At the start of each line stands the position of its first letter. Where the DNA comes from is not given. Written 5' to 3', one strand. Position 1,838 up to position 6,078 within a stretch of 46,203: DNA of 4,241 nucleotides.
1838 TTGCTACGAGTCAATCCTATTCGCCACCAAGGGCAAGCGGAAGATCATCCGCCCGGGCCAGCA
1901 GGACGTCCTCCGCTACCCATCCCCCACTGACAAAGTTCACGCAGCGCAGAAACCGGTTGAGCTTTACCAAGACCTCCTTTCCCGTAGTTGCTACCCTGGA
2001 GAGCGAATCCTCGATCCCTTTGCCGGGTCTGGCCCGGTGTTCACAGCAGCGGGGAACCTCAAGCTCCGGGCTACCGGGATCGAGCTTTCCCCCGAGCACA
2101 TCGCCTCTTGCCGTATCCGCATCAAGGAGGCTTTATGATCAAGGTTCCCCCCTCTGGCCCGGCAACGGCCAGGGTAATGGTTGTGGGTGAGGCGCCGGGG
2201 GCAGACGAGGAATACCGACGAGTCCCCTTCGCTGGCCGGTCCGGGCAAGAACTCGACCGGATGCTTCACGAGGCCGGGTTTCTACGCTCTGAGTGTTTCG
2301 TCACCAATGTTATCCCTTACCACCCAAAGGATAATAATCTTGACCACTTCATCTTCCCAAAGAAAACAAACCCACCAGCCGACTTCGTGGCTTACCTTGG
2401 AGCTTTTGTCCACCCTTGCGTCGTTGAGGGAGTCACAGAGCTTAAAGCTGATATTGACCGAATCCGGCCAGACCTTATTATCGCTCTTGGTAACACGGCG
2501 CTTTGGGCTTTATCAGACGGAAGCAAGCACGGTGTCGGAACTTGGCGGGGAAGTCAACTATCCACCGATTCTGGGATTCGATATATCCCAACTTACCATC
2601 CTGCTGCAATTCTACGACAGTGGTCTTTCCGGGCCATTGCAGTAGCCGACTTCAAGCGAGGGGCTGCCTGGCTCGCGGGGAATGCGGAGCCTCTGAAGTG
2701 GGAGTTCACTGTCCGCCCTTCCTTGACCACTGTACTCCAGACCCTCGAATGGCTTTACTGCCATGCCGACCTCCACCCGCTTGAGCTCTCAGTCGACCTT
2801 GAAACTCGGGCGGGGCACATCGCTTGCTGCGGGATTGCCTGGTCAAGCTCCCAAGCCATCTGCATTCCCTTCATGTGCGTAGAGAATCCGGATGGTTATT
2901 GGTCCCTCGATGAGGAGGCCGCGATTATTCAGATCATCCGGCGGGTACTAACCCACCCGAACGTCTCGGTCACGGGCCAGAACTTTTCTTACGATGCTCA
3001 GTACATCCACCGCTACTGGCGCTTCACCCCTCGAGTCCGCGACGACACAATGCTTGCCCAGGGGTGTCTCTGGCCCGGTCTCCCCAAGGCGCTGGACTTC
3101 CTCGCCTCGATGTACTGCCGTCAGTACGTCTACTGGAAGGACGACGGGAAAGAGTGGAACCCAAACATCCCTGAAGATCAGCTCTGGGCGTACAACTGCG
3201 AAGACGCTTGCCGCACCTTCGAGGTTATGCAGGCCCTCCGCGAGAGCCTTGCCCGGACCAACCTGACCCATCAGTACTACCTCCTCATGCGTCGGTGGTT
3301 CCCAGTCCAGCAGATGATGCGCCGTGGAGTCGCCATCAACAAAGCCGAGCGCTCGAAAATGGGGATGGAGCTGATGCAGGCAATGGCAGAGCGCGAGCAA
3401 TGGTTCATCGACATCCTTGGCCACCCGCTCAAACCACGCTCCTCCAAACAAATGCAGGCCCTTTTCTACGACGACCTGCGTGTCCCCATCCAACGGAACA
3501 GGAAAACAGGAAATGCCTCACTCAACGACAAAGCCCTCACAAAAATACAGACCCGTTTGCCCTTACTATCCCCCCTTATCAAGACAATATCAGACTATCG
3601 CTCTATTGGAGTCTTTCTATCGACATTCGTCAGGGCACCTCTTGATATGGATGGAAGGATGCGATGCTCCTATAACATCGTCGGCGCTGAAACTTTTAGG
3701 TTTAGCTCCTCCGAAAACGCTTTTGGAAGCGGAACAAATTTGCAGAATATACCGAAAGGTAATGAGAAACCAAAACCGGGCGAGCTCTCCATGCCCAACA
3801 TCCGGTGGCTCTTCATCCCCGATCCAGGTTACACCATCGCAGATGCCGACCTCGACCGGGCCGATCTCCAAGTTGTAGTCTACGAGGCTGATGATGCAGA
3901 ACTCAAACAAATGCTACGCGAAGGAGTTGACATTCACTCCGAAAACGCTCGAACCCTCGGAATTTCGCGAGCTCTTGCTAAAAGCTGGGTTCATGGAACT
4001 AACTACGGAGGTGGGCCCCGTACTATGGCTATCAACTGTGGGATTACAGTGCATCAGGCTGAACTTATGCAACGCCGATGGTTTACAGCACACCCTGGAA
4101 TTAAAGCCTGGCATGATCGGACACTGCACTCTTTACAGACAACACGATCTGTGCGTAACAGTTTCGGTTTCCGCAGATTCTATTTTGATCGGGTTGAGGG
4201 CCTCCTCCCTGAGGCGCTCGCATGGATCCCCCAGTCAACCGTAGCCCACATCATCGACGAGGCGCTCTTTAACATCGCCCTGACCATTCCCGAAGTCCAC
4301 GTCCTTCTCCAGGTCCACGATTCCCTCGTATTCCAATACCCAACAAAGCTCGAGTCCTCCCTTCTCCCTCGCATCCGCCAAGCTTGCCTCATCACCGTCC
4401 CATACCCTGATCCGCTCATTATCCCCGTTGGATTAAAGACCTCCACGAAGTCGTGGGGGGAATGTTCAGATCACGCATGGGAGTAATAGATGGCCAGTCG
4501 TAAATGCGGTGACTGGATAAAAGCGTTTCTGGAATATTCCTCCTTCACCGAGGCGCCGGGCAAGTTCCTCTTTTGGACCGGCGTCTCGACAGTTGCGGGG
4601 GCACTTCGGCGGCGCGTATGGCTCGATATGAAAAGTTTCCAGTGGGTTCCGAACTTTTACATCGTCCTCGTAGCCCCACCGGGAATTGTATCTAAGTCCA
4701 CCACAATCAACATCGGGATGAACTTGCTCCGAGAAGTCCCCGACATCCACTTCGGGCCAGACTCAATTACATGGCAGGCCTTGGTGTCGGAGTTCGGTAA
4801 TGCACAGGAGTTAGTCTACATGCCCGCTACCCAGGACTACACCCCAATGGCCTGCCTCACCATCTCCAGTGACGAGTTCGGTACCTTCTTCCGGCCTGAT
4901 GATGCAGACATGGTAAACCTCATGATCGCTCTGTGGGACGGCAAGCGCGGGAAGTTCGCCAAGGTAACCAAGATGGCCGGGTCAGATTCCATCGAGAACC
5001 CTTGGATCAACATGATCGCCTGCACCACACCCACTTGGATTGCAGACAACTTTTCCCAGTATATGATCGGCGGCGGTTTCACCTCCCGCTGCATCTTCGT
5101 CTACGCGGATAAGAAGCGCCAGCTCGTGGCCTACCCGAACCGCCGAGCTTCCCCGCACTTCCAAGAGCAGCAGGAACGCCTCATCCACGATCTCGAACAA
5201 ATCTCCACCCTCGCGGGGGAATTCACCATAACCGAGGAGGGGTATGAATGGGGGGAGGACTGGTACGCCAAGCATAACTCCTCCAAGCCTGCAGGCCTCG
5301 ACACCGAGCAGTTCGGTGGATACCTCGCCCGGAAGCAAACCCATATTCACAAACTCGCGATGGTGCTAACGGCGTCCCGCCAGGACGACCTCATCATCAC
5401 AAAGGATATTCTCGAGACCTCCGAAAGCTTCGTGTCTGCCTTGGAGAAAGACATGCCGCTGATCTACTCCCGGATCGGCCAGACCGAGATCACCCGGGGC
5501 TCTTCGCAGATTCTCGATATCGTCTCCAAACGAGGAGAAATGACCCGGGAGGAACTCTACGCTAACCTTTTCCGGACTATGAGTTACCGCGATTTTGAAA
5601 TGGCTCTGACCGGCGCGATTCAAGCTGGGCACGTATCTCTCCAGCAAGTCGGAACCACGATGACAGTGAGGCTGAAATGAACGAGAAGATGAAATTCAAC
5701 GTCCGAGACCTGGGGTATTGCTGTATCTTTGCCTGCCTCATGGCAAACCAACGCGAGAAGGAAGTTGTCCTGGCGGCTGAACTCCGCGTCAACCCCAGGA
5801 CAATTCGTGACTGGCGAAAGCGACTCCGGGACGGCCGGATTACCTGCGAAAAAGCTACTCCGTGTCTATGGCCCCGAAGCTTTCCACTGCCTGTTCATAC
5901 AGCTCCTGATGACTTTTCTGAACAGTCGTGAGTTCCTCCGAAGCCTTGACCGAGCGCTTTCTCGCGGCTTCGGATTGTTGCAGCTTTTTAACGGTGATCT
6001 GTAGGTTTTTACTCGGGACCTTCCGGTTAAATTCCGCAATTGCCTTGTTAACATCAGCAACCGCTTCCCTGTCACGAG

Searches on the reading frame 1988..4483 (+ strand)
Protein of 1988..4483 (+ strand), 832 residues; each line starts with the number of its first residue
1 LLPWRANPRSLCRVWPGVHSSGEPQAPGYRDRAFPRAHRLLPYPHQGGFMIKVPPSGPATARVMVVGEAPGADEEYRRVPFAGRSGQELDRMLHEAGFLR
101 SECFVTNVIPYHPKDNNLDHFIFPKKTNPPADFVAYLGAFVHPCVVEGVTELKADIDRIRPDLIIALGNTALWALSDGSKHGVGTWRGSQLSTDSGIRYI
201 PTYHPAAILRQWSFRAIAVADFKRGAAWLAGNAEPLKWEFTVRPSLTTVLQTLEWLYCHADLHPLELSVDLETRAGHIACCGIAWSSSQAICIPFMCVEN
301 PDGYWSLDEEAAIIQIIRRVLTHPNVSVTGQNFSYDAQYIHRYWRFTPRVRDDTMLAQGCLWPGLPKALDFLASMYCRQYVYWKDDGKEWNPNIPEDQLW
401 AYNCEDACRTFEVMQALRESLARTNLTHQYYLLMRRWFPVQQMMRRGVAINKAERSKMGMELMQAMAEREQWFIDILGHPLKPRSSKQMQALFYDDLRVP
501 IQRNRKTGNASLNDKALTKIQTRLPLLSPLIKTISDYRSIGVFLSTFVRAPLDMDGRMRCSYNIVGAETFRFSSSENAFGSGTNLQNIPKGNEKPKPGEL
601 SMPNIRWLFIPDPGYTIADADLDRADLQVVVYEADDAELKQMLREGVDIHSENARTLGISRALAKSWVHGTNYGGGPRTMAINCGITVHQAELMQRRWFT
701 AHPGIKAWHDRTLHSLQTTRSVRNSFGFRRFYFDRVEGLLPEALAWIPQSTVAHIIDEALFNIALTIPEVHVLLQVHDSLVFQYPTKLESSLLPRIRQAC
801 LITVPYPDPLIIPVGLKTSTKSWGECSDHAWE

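Call 17: search_protein_families(library=pfam, max_evalue=0.01, proteins=[window:1988-4483:+])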
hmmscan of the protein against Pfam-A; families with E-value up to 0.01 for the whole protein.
window:1988-4483:+ (832 aa): 3 families
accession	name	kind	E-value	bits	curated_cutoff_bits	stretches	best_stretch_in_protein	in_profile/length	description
PF00476.26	DNA_pol_A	-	1.2e-40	140.1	34.3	1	456-798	5-355/381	DNA polymerase family A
PF03167.25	UDG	-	1.2e-27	97.2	24.3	1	54-213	1-126/141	Uracil DNA glycosylase superfamily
PF01612.26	DNA_pol_A_exo1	-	2.5e-10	40.9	23.6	1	263-421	21-172/173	3'-5' exonuclease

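Call 56: find_related_loci(query=window:2138-4483:+, collection=viral_contigs, flank=10000)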
Query window:2138-4483:+ (782 aa) in viral_contigs; peptide patterns used: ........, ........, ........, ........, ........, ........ (x = any residue, [..] = any of these).
42 stretches matched a pattern; 38 encode a relative of the query (tblastn E <= 1e-3); 38 distinct loci.
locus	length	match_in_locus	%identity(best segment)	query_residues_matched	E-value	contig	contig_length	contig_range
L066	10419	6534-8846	57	1-777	0e+0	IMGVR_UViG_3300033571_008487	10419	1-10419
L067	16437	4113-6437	56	2-776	0e+0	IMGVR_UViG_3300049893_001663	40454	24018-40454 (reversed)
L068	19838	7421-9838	53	1-777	0e+0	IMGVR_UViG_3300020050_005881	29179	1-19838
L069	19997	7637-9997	48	3-776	0e+0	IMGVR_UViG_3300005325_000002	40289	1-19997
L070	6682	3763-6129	48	5-776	0e+0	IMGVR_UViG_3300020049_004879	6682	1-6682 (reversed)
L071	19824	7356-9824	47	1-777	0e+0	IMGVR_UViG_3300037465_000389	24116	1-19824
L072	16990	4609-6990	46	1-777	0e+0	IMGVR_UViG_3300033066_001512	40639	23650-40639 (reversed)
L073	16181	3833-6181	45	11-781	0e+0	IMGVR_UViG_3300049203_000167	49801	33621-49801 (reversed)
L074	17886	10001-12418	45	3-777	0e+0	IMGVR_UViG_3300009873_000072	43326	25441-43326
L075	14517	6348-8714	44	5-777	0e+0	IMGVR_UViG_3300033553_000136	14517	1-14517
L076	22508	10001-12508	44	6-777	0e+0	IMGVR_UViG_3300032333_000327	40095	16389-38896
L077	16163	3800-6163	46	2-781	0e+0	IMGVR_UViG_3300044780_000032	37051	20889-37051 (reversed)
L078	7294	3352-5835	43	6-776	0e+0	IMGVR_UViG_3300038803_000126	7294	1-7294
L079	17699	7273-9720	42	7-776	0e+0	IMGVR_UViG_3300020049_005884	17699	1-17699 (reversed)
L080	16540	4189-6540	44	1-777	0e+0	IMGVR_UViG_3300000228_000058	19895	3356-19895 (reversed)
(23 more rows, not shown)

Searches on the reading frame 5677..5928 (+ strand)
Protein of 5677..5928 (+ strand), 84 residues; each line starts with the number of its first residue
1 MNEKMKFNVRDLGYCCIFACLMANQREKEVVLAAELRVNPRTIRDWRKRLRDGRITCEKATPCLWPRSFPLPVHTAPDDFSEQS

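Call 17: search_protein_families(library=pfam, max_evalue=0.01, proteins=[window:5677-5928:+])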
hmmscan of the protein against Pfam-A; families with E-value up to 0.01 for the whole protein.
window:5677-5928:+ (84 aa): 3 families
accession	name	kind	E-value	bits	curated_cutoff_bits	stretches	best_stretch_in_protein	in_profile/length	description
PF13384.12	HTH_23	-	0.0002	21.5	24.6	1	29-54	20-45/50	Homeodomain-like domain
PF13551.12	HTH_29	-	0.00061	20.3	28.1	1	21-55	6-41/64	Winged helix-turn helix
PF13518.12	HTH_28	-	0.0009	19.7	25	1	32-53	18-39/52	Helix-turn-helix domain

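Call 28: search_protein_families(library=phrogs, max_evalue=0.001, proteins=[window:5677-5928:+])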
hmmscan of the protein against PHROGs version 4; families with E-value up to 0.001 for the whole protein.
window:5677-5928:+ (84 aa): 0 families

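Call 67: search_solved_structures(query=window:5677-5928:+, max_evalue=10)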
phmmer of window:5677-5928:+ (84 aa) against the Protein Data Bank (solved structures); distinct sequences matched with E-value up to 10: 0.
